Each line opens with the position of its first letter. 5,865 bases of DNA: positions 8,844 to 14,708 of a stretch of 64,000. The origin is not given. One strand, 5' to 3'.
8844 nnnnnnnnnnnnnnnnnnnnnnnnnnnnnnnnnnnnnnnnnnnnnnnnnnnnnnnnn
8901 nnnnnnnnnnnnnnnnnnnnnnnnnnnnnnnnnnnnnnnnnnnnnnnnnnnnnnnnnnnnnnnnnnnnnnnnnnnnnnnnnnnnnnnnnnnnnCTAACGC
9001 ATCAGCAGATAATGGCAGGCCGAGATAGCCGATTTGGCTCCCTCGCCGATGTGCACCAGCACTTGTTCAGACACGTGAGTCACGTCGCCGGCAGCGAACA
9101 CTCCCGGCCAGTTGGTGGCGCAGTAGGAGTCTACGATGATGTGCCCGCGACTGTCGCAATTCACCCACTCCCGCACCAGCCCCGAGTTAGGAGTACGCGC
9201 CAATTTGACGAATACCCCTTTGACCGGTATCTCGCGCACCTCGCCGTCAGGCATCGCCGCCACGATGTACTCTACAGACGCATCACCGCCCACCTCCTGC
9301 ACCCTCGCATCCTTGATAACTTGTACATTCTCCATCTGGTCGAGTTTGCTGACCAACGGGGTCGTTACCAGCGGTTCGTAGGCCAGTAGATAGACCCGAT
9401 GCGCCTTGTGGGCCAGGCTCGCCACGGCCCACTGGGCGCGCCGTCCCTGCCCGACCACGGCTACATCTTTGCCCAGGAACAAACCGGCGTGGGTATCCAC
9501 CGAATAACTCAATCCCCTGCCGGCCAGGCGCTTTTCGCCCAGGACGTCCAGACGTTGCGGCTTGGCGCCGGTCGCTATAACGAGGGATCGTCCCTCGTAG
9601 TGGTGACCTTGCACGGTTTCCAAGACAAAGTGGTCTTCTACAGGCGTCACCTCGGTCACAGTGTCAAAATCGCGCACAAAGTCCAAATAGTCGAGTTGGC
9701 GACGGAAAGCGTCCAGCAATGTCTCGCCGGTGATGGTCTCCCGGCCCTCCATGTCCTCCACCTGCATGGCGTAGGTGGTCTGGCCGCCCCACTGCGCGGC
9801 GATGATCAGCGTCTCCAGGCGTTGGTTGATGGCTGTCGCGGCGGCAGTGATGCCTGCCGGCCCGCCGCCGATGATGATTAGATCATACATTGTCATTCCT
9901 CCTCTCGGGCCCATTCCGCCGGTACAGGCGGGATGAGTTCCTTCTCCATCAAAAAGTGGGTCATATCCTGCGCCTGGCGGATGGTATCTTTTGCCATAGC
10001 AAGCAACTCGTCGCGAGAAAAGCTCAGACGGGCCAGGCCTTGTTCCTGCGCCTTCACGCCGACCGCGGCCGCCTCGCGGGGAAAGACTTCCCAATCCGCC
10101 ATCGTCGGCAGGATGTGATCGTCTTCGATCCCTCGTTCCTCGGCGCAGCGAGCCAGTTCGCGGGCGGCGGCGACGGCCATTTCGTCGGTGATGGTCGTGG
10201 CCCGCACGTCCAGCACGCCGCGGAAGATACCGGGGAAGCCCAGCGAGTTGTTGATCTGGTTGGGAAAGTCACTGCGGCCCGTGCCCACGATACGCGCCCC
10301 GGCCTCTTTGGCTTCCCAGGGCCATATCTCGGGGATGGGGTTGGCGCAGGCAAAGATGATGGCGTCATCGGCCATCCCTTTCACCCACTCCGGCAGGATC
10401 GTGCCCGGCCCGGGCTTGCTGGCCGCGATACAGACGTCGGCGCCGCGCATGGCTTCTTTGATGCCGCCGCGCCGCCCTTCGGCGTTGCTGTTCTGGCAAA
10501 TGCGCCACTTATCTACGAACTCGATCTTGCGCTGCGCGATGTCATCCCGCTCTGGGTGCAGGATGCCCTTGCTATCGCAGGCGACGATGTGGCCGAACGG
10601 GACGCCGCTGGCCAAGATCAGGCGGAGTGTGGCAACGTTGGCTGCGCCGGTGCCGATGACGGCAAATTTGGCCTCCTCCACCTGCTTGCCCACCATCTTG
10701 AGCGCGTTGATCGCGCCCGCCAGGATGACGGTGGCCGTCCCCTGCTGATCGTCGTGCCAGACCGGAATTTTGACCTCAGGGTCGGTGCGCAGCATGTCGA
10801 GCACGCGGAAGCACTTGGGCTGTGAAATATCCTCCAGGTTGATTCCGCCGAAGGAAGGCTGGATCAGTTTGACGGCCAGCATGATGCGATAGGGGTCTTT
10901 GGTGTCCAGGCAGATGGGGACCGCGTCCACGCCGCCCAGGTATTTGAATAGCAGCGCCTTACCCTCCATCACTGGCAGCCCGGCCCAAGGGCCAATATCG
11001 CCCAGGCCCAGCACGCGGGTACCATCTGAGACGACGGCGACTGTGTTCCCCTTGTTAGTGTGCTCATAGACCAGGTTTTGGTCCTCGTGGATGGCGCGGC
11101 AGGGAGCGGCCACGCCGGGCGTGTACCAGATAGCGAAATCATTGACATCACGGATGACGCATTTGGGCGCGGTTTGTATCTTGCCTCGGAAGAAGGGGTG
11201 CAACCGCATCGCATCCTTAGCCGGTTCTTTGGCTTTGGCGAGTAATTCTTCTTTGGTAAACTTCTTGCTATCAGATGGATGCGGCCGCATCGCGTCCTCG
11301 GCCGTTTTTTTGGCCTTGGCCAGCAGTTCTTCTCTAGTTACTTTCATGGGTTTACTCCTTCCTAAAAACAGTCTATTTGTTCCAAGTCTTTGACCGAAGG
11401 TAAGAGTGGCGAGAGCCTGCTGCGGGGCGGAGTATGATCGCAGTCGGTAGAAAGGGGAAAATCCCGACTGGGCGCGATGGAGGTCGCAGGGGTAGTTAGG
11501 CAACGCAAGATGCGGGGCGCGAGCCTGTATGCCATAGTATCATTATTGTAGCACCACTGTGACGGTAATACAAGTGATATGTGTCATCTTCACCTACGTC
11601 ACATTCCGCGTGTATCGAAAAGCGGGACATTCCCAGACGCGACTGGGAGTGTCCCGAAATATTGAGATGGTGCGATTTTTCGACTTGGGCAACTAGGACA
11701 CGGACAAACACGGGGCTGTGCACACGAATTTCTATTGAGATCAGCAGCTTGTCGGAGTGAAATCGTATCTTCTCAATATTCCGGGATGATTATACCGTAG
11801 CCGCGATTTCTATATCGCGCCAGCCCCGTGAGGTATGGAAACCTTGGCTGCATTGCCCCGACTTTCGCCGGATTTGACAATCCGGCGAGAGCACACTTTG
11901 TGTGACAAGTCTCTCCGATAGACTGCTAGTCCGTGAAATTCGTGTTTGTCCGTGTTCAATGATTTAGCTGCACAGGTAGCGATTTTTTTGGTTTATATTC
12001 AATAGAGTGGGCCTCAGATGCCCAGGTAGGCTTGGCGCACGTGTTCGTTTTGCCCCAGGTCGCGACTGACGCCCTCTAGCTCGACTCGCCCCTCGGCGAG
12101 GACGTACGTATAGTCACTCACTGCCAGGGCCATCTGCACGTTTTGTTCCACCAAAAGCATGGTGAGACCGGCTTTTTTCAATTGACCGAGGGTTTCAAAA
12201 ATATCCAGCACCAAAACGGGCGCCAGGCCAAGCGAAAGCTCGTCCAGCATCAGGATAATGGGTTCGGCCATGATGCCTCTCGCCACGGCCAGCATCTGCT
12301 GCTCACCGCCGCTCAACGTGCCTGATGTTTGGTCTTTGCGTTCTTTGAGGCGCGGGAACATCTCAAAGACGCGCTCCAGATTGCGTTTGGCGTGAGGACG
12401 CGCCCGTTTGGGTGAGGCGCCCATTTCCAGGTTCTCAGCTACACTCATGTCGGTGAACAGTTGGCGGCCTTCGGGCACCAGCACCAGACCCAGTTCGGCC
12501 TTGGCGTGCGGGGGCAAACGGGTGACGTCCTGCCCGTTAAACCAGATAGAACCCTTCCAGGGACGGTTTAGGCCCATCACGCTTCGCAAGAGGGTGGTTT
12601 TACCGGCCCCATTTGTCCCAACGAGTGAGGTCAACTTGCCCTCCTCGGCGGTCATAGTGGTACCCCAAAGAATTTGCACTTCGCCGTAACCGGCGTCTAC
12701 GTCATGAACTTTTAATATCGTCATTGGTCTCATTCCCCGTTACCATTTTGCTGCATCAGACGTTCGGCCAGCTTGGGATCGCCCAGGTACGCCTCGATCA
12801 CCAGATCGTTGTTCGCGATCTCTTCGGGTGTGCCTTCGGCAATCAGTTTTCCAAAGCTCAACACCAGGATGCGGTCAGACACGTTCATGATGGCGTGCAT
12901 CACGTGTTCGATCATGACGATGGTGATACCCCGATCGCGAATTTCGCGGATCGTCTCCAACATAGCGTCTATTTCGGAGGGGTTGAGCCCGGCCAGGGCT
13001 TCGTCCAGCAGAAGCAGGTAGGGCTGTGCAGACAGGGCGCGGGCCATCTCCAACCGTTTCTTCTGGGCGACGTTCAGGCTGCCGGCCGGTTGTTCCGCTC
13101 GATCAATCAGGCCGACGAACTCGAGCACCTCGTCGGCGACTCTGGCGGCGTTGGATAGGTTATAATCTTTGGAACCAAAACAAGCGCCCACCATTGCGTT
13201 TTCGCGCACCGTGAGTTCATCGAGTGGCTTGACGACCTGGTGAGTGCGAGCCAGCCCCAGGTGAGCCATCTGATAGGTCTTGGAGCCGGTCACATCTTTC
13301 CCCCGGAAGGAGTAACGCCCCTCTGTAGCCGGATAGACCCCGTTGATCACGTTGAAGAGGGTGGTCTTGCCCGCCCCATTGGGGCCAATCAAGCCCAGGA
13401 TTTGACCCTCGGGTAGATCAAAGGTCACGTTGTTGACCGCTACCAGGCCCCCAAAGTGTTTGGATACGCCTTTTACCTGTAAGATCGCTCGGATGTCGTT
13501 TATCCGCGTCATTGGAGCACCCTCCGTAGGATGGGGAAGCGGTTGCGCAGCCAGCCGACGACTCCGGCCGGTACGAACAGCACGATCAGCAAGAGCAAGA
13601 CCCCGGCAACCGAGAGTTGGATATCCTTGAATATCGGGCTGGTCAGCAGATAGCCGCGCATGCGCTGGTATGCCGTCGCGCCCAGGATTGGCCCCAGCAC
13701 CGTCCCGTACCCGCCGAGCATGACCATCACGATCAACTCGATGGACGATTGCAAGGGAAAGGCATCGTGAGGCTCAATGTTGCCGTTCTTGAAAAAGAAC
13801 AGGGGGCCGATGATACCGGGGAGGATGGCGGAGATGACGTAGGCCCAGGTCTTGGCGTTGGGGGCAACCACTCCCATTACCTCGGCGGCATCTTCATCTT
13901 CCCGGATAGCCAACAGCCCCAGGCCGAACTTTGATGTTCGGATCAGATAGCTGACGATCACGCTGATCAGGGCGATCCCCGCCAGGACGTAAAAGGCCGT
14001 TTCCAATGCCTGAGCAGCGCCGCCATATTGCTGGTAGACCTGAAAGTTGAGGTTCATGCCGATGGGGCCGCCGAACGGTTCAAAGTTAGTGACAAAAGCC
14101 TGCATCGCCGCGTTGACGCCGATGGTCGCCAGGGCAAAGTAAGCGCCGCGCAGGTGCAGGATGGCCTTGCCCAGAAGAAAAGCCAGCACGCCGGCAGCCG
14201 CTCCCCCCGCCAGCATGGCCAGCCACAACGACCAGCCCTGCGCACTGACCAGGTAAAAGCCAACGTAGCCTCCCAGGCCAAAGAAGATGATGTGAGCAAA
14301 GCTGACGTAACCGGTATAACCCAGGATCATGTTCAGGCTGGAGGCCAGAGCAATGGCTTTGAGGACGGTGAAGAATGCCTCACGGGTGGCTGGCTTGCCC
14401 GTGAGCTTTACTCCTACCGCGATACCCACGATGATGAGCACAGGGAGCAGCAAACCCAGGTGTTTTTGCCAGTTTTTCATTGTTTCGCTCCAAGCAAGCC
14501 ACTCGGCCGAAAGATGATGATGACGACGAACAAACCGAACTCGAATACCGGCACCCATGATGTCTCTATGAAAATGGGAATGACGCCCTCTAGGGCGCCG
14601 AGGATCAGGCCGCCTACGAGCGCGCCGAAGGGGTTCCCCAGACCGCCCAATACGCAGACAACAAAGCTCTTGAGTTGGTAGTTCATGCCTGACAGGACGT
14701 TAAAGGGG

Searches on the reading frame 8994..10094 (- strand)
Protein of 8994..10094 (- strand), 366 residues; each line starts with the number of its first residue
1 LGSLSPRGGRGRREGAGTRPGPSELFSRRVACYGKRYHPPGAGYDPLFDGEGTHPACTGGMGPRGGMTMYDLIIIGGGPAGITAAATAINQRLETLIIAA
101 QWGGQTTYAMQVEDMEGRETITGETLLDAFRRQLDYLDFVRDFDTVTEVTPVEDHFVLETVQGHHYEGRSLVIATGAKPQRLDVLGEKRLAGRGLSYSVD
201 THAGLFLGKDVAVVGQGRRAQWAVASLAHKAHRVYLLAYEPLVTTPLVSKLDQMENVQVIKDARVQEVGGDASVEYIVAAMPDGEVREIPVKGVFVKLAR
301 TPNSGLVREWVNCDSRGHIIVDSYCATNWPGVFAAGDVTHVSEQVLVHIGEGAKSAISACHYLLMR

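Call 13: search_protein_families(library=pfam, proteins=[window:8994-10094:-], max_evalue=0.00001)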
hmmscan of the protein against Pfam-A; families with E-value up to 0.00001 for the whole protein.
window:8994-10094:- (366 aa): 4 families
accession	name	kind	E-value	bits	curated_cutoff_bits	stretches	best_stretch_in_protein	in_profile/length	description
PF07992.20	Pyr_redox_2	-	2e-31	109.9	26.1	1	70-348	1-287/291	Pyridine nucleotide-disulphide oxidoreductase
PF13738.12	Pyr_redox_3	-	1.5e-16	60.9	30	1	117-336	74-305/305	Pyridine nucleotide-disulphide oxidoreductase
PF12831.13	FAD_oxidored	-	2.3e-07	30.9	27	1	71-181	1-113/416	FAD dependent oxidoreductase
PF03486.20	HI0933_like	-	6.1e-06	26.3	50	0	71-99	2-30/244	HI0933-like protein Rossmann domain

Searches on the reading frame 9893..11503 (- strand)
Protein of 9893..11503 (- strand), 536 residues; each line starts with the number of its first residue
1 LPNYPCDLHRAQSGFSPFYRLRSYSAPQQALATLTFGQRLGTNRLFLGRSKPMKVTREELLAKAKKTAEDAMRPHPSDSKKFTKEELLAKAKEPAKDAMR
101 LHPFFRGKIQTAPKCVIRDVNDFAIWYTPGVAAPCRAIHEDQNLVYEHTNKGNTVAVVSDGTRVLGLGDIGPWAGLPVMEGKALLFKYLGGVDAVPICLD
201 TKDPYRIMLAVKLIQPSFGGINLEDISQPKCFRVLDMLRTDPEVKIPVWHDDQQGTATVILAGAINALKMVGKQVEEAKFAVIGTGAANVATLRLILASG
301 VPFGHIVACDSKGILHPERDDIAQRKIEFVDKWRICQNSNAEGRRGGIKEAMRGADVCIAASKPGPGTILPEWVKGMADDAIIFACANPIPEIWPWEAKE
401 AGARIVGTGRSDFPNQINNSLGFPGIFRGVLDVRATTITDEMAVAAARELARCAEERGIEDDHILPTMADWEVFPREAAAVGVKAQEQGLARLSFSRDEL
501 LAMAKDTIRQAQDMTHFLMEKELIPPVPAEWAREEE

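Call 13: search_protein_families(library=pfam, proteins=[window:9893-11503:-], max_evalue=0.00001)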
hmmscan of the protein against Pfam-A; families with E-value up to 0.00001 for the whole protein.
window:9893-11503:- (536 aa): 2 families
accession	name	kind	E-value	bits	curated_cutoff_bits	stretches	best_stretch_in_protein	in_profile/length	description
PF00390.24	malic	-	2.7e-28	99.4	23.1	1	107-239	2-182/182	Malic enzyme, N-terminal domain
PF03949.21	Malic_M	-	1.5e-21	77.3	23.5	1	254-472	2-243/258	Malic enzyme, NAD binding domain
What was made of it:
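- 9893..11503 (-): Malic enzyme. Part of the conserved synteny block, displaced here by a two-component system and an ABC transporter. A functional link is inferred only. Pfam malic + Malic_M (call 13).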

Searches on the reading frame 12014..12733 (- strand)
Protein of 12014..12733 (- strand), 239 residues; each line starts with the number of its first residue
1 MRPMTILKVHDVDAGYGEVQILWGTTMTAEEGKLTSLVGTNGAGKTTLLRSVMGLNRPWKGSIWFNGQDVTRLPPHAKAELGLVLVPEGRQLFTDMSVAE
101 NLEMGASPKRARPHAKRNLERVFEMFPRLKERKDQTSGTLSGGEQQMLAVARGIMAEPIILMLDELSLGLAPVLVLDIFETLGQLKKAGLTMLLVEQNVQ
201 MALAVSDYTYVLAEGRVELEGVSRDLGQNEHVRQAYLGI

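Call 14: search_protein_families(library=pfam, proteins=[window:12014-12733:-], max_evalue=0.00001)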
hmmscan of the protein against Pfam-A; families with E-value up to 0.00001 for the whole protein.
window:12014-12733:- (239 aa): 1 family
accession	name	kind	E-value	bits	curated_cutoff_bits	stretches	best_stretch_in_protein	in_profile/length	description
PF00005.33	ABC_tran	-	2.9e-27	96.4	25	1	25-165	4-134/137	ABC transporter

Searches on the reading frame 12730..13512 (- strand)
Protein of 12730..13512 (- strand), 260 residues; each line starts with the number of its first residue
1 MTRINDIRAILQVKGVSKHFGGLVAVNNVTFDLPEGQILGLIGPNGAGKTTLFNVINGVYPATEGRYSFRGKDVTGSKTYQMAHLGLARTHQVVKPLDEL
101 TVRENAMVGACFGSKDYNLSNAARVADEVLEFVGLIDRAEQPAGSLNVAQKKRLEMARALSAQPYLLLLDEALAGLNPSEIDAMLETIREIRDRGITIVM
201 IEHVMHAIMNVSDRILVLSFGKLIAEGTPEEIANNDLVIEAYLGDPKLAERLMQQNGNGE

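Call 14: search_protein_families(library=pfam, proteins=[window:12730-13512:-], max_evalue=0.00001)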
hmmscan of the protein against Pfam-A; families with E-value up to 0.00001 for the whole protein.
window:12730-13512:- (260 aa): 2 families
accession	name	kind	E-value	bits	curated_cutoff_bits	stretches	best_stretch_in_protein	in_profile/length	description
PF00005.33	ABC_tran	-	6.6e-29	101.7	25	1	26-173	1-136/137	ABC transporter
PF12399.14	BCA_ABC_TP_C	-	3e-11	43.1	25.5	1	222-245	1-24/27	Branched-chain amino acid ATP-binding cassette transporter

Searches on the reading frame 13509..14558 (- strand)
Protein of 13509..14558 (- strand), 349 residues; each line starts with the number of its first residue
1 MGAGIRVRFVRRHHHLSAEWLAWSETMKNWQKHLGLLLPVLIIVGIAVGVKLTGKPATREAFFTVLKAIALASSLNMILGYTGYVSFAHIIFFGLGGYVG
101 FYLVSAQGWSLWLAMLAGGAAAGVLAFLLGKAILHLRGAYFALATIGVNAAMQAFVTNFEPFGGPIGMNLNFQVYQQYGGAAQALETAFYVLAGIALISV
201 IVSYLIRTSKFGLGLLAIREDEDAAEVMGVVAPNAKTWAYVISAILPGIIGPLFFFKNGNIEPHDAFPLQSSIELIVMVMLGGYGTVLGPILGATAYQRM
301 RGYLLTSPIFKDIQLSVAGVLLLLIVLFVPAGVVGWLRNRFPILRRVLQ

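Call 14: search_protein_families(library=pfam, proteins=[window:13509-14558:-], max_evalue=0.00001)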
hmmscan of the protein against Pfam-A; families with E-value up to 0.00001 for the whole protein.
window:13509-14558:- (349 aa): 1 family
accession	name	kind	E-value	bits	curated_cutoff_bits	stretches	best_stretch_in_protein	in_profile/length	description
PF02653.21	BPD_transp_2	-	1.3e-32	113.4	26.8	1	71-326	15-269/269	Branched-chain amino acid transport system / permease component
